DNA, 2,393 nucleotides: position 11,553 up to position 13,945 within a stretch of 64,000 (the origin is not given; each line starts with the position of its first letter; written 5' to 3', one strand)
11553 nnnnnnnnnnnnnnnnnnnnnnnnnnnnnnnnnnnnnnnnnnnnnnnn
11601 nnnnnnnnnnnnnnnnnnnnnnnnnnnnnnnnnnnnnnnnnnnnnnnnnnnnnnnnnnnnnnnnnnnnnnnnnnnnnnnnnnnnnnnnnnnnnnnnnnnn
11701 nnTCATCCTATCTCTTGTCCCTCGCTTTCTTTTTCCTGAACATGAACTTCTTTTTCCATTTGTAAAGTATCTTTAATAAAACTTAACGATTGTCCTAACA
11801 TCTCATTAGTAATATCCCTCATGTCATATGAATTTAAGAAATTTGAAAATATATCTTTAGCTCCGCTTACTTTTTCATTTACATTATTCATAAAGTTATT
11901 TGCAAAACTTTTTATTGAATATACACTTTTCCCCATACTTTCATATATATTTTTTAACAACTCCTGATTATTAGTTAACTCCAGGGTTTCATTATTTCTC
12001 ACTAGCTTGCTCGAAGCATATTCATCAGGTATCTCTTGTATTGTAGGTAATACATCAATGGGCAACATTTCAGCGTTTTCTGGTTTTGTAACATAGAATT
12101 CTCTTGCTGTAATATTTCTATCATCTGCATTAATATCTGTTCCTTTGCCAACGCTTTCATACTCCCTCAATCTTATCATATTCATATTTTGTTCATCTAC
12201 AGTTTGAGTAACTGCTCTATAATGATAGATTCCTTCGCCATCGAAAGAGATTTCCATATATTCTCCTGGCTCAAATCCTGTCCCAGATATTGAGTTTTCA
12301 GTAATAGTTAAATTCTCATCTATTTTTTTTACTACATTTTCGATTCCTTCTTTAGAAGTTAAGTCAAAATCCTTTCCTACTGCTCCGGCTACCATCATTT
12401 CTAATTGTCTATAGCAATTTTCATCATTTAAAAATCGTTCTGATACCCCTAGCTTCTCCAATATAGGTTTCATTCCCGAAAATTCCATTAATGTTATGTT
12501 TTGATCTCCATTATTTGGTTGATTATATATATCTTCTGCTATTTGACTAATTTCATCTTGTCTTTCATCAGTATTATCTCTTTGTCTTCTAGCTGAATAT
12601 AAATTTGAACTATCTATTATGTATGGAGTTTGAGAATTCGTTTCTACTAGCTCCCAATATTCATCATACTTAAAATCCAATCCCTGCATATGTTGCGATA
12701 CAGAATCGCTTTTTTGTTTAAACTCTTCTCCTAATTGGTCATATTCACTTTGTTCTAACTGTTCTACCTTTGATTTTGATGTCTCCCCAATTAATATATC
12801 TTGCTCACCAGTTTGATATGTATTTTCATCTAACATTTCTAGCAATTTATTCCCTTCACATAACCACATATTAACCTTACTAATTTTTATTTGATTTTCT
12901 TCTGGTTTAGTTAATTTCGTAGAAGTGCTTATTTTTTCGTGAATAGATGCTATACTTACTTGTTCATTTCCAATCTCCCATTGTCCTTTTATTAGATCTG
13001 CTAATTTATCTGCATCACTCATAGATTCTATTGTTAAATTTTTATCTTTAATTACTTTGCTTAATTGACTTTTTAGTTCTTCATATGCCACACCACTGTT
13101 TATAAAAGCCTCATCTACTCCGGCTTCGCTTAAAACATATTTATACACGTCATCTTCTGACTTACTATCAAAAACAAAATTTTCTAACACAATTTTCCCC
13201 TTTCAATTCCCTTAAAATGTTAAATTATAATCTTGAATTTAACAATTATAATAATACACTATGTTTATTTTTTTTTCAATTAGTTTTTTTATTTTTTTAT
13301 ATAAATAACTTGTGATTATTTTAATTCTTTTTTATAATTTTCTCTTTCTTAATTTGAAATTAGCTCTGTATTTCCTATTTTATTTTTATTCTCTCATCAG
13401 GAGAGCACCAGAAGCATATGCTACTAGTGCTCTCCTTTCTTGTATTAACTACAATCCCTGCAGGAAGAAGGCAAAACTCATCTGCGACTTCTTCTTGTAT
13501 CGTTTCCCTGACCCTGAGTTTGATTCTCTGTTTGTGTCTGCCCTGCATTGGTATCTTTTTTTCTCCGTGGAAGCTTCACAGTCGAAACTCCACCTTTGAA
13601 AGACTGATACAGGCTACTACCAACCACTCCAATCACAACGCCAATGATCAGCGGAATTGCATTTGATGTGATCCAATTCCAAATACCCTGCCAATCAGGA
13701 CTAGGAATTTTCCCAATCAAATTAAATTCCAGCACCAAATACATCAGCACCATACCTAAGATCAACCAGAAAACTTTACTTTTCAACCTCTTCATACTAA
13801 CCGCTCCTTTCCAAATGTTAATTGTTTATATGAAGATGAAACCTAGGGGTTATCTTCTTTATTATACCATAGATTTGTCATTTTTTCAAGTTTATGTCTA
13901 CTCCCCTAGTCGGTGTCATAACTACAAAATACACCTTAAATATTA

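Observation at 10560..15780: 5.2-kb island of six uncharacterised genes inserted between the str operon and trmFO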

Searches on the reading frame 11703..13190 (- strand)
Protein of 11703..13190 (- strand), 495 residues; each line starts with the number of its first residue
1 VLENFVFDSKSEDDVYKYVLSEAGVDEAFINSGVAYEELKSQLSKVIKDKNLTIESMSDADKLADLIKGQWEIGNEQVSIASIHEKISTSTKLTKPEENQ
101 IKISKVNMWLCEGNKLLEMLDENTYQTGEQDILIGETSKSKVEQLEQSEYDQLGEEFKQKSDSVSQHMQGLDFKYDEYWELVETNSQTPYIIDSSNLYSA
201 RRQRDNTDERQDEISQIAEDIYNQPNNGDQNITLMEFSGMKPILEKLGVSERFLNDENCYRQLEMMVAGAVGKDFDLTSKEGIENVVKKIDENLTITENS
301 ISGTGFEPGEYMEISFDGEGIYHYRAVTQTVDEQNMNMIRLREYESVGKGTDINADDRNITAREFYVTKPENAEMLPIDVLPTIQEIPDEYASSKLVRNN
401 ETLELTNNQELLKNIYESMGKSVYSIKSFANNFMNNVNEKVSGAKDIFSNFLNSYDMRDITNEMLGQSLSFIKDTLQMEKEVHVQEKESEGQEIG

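Call 3: search_protein_families(library=pfam, proteins=[window:11703-13190:-], max_evalue=1)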
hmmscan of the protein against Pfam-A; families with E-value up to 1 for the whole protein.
window:11703-13190:- (495 aa): 2 families
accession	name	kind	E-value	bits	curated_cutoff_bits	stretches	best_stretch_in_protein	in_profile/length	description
PF24844.1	PolC_DP2_central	-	0.057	12.7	24.3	1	208-291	184-268/372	DNA polymerase II large subunit DP2, central domain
PF03315.21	SDH_beta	-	0.074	13.8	26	1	264-351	62-149/155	Serine dehydratase beta chain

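Call 4: search_protein_families(library=ncbifam, proteins=[window:11703-13190:-], max_evalue=1)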
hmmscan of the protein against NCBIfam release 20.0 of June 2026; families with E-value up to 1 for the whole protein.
window:11703-13190:- (495 aa): 1 family
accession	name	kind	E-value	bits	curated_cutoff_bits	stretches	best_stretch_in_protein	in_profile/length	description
TIGR03486.1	cas_csx13_C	hypoth_equivalog_domain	0.025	14.9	47.4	1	42-91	14-65/152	CRISPR-associated protein Cas8a1/Csx13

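Call 5: search_protein_families(library=phrogs, proteins=[window:11703-13190:-], max_evalue=1)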
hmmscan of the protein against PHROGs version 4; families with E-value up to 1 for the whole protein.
window:11703-13190:- (495 aa): 1 family
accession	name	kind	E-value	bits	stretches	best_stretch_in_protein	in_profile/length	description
phrog_33623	-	unknown function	0.35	12.3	0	265-306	1-44/62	-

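Call 6: search_protein_families(library=padloc, proteins=[window:11703-13190:-], max_evalue=1)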
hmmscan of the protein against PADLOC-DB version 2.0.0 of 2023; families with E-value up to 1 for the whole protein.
window:11703-13190:- (495 aa): 2 families
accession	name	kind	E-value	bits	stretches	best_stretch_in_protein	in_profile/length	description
PDLC00965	Cas8a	-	0.0067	14.9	1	42-91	14-65/152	"CRISPR-associated protein Cas8a1/Csx13, MYXAN subtype, C-terminal region"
PDLC02043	Cas6d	-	0.0069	14.2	0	219-349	126-258/273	-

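Call 12: find_homologous_proteins(query=window:11703-13190:-, max_evalue=0.001)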
Query window:11703-13190:- (495 aa): 1 proteins with E <= 0.001 among 7525 candidates.
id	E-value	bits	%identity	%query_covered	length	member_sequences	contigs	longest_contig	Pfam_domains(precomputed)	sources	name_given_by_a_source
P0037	0.0e+0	1067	100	100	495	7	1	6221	-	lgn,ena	-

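Call 60: search_protein_representatives(protein=window:11703-13190:-)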
Query: 495 residues. Proteins with E-value up to 0.001 (for the whole library): 6; up to 1e-10: 4; up to 1e-30: 3. The best 6 are listed.
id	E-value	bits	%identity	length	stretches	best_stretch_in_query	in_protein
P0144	6.6e-130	450.6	87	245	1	253-495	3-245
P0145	1.4e-34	136.4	38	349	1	202-493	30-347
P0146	5.3e-34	134.5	90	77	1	419-495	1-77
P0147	7.0e-11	58.3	30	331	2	109-300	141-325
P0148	4.8e-07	45.6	28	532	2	111-304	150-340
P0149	4.7e-05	39.1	30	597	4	5-75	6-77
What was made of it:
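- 11703..13190 (-): orf4: 495-aa acidic protein. It has two copies of a ~150-aa domain (helical bundle plus a 5-6-strand beta meander) and a conserved C-terminal '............' helix with a Q/E-rich tail. Only 6 hits among 1.84 billion representatives (call 60).
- Tried and rejected: The exhaustive search for orf4 found 6 proteins (call 60).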

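Call 66: search_protein_families(library=pfam, proteins=[P0149, P0148, P0147], max_evalue=0.01)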
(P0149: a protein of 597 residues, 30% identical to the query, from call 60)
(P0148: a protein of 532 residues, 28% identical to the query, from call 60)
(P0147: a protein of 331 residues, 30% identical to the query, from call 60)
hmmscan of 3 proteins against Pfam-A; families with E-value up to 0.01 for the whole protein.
P0149 (597 aa): 2 families
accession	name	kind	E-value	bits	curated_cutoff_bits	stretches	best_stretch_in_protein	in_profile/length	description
PF01476.26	LysM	-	1.6e-11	44.4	20.9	1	270-311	3-43/43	LysM domain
PF23473.1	LysM3_LYK4_5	-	0.00026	21.4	29.3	1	270-311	7-47/48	LYK4/5 LysM3 domain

P0148 (532 aa): 0 families

P0147 (331 aa): 0 families
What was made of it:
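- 11703..13190 (-): LysM is inserted in relative P0149 (call 66).
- On LysM morphogenetic proteins (SpoVID/SafA/SipL): Only its relative P0149 does (PF01476, E 1.6e-11; call 66).
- LysM in one orf4 relative (call 66) and the holin-like shape of orf3 and orf6 fit an extracytoplasmic destination as well. LysM, a peptidoglycan-binding domain, is present in orf4 relative P0149 (call 66). LysM occurs in a signal-peptide-less acidic relative (call 66).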

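Call 71: predict_structure(alignment_id=A3)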
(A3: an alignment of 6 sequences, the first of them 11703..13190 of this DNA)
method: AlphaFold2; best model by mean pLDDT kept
length: 495 residues; sequences in the alignment: 6
mean_pLDDT: 60.4   pTM: 0.39
mean pLDDT of the five models: 60.4, 58.5, 57.1, 56.9, 47.5
residues with pLDDT >= 90: 23; 70-90: 180; 50-70: 109; < 50: 183
segments of 3 or more residues with pLDDT < 50: 1-3, 160-206, 227-235, 350-359, 368-373, 384-469, 475-495
pLDDT, mean of each block of 10 residues (from residue 1): 56 89 92 90 82 84 86 81 64 86 76 61 79 66 65 61 36 30 27 28 48 82 57 49 82 75 81 70 83 83 80 80 77 60 64 43 53 56 42 22 29 33 37 43 42 40 46 49 34 27
secondary structure, 60 per line:
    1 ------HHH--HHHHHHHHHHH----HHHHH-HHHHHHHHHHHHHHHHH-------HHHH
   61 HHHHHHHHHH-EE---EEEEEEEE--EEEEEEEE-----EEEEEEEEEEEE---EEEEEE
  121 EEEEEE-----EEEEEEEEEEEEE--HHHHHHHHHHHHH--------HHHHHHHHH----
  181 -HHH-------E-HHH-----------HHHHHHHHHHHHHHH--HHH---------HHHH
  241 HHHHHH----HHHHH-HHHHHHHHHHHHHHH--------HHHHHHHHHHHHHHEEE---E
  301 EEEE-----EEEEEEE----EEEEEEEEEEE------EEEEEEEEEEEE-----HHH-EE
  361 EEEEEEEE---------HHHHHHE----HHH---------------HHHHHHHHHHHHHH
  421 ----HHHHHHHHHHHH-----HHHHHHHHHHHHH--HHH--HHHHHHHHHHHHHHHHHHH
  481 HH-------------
elements in order: H12-22 H27-31 H33-49 H57-70 E77-84 E87-94 E100-111 E115-126 E132-144 H147-159 H168-176 H208-222 H237-246 H251-255 H257-271 H280-293 E294-296 E300-304 E310-316 E321-331 E338-349 E359-368 H378-383 H407-420 H425-436 H442-454 H462-482

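Call 74: search_solved_structures(query=A3, max_evalue=1)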
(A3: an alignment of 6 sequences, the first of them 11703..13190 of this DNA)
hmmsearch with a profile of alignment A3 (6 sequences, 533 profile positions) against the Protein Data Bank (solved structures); distinct sequences matched with E-value up to 1: 6.
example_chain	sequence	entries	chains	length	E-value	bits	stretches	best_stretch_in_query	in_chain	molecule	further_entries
2keq_A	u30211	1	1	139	0.12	14.3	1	347-430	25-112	DNA polymerase III alpha subunit, Nucleic acid binding OB-fold tRNA/helicase-type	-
4kl5_A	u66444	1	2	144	0.13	14.3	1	347-430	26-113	DNA polymerase III, alpha subunit, Nucleic acid binding, OB-fold, tRNA/helicase-type chime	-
4qfq_A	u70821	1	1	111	0.32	13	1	347-420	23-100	DNA polymerase III, alpha subunit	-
4lx3_A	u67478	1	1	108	0.45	12.5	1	347-413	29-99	DNA polymerase III, alpha subunit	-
5ol6_A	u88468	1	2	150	0.69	11.9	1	347-418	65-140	Nucleic acid binding, OB-fold, tRNA/helicase-type,DNA-directed DNA polymerase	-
5ol7_A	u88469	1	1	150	0.72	11.8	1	347-418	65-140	DNA-directed DNA polymerase,DNA-directed DNA polymerase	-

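Call 76: fold_search(model_id=the predicted structure, library=pdb)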
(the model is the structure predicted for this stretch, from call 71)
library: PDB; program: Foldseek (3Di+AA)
matches with E <= 10: 996; with E <= 0.001: 0
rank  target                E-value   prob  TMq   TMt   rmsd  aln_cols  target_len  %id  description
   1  9yim_Y                1.0e-02  0.94  0.13  0.21  20.1       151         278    7  Capping protein bound to the barbed end of F-actin (released 2026-03-04)
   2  3kg8_A                1.5e-02  0.18  0.09  0.15  23.8       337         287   10  Dehydratase domain from CurJ module of Curacin polyketide synthase (released 2010-01-19)
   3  8f8q_G                1.7e-02  0.66  0.11  0.17  21.1       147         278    7  Cryo-EM structure of the CapZ-capped barbed end of F-actin (released 2023-06-07)
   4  4xrt_A                1.9e-02  0.15  0.09  0.13  20.5       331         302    7  Crystal structure of the di-domain ARO/CYC StfQ from the steffimycin biosynthetic pathway (released 2015-12-02)
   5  6vfy_D                2.9e-02  0.18  0.10  0.15  24.3       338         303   11  Crystal structure of mouse acyl-CoA thioesterase 7 with CoA (released 2020-01-29)
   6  7pdz_F                3.2e-02  0.57  0.11  0.17  19.3       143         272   10  Structure of capping protein bound to the barbed end of a cytoplasmic actin filament (released 2021-09-01)
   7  7ds8_A                3.8e-02  0.69  0.15  0.23  19.9       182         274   10  Crystal structure of actin capping protein in complex with twinflin-1/CD2AP CPI chimera peptide (CDN-TWC) (released 2021-03-03)
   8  8p94_U                3.8e-02  0.60  0.14  0.22  19.3       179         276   12  Cryo-EM structure of cortactin stabilized Arp2/3-complex nucleated actin branches (released 2024-01-03)
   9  3kg9_A                4.0e-02  0.07  0.07  0.11  23.8       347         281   10  Dehydratase domain from CurK module of Curacin polyketide synthase (released 2010-01-19)
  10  5tz6_B                4.2e-02  0.14  0.10  0.15  23.2       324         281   10  Crystal Structure of CurJ Dehydratase H978F Inactive Mutant In Complex with Compound 21 (released 2017-01-11)
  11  5wix                  4.2e-02  0.14  0.12  0.14  28.2       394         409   10  Crystal structure of P47 of Clostridium botulinum E1 (released 2017-10-25)
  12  3aaa_A                4.5e-02  0.69  0.14  0.23  15.1       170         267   11  Crystal Structure of Actin capping protein in complex with V-1 (released 2010-08-04)
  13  7t5q_I                5.0e-02  0.35  0.11  0.17  20.9       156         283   14  Cryo-EM Structure of a Transition State of Arp2/3 Complex Activation (released 2023-06-14)
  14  3aa1_A                5.5e-02  0.60  0.13  0.21  19.2       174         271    9  Crystal structure of Actin capping protein in complex with the Cp-binding motif derived from CKIP-1 (released 2010-08-04)
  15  6vfy_F                5.8e-02  0.13  0.10  0.15  26.1       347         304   12  Crystal structure of mouse acyl-CoA thioesterase 7 with CoA (released 2020-01-29)
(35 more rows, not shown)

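Call 78: find_encoding_contigs(protein=P0149, flank=8000, max_places=2)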
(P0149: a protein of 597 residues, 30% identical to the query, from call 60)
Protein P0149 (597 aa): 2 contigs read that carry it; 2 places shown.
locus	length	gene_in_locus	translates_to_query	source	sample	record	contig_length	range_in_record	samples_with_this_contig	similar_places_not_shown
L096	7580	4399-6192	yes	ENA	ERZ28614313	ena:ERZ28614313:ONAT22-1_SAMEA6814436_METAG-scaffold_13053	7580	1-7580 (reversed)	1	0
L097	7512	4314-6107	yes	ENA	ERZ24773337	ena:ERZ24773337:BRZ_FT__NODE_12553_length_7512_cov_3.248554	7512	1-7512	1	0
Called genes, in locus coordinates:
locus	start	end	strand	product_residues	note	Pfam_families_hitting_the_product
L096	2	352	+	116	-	?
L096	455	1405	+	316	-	-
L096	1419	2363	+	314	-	PF00072:Response_reg, PF00990:GGDEF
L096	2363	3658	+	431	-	PF01595:CNNM, PF00571:CBS (weak), PF03471:CorC_HlyC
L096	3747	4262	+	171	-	-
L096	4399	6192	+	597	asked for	PF01476:LysM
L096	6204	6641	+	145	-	-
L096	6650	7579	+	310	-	?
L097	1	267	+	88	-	?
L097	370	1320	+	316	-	-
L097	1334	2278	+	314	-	PF00072:Response_reg, PF00990:GGDEF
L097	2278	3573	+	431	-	PF01595:CNNM, PF00571:CBS (weak), PF03471:CorC_HlyC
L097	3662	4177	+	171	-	-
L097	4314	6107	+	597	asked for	PF01476:LysM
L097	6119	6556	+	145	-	-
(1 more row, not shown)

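Call 79: find_encoding_contigs(protein=P0145, flank=8000, max_places=2)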
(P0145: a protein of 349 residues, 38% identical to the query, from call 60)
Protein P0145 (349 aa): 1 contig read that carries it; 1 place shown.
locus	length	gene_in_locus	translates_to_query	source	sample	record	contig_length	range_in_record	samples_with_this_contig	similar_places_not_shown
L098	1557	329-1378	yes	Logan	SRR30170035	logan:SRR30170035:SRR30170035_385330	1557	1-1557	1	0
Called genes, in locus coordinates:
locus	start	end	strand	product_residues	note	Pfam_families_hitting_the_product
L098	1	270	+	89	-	?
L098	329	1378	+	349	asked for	-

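Call 108: find_related_loci(query=A3, collection=viral_contigs, flank=6000)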
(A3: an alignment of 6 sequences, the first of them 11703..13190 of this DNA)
Query A3 (495 aa) in viral_contigs; peptide patterns used: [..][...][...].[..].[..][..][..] (x = any residue, [..] = any of these).
45 stretches matched a pattern, but none encodes a relative of the query by tblastn (E <= 1e-3).

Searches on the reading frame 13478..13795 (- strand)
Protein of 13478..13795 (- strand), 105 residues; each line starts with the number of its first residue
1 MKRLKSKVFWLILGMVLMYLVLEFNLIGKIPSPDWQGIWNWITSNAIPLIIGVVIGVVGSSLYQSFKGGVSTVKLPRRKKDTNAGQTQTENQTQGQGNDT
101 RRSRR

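Call 3: search_protein_families(library=pfam, proteins=[window:13478-13795:-], max_evalue=1)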
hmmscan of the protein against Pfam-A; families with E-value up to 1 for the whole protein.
window:13478-13795:- (105 aa): 2 families
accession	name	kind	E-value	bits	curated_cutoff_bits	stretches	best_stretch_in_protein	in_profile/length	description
PF11381.13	DUF3185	-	0.029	14.8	25.3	1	49-78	8-37/59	Protein of unknown function (DUF3185)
PF15873.10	DUF4730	-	0.66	10.7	27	0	44-59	29-44/55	Domain of unknown function (DUF4730)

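Call 4: search_protein_families(library=ncbifam, proteins=[window:13478-13795:-], max_evalue=1)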
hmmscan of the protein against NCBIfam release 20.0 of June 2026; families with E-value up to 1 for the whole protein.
window:13478-13795:- (105 aa): 2 families
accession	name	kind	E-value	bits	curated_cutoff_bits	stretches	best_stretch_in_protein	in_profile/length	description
TIGR00203.1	cydB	equivalog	0.017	14.4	117.3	1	13-64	93-143/378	cytochrome d ubiquinol oxidase subunit II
NF007968.0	PRK10692.1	equivalog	0.093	13.2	108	1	8-61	8-62/91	stress-induced protein YchH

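Call 5: search_protein_families(library=phrogs, proteins=[window:13478-13795:-], max_evalue=1)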
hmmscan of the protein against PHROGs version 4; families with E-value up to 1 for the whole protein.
window:13478-13795:- (105 aa): 3 families
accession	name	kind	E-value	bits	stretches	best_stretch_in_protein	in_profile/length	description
phrog_27732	-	unknown function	0.0036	18.4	1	9-70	9-74/76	-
phrog_7508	-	unknown function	0.099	13.7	1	48-80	9-41/63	-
phrog_798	-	unknown function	0.27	11.8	1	47-80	11-47/206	-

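Call 6: search_protein_families(library=padloc, proteins=[window:13478-13795:-], max_evalue=1)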
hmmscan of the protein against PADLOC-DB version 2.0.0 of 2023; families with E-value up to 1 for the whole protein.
window:13478-13795:- (105 aa): 0 families

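Call 106: search_dna_similar(query=window:13478-13795:-, collection=phages, mode=protein, max_evalue=0.1, max_rows=8)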
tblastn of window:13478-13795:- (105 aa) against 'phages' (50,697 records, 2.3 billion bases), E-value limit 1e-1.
No match.
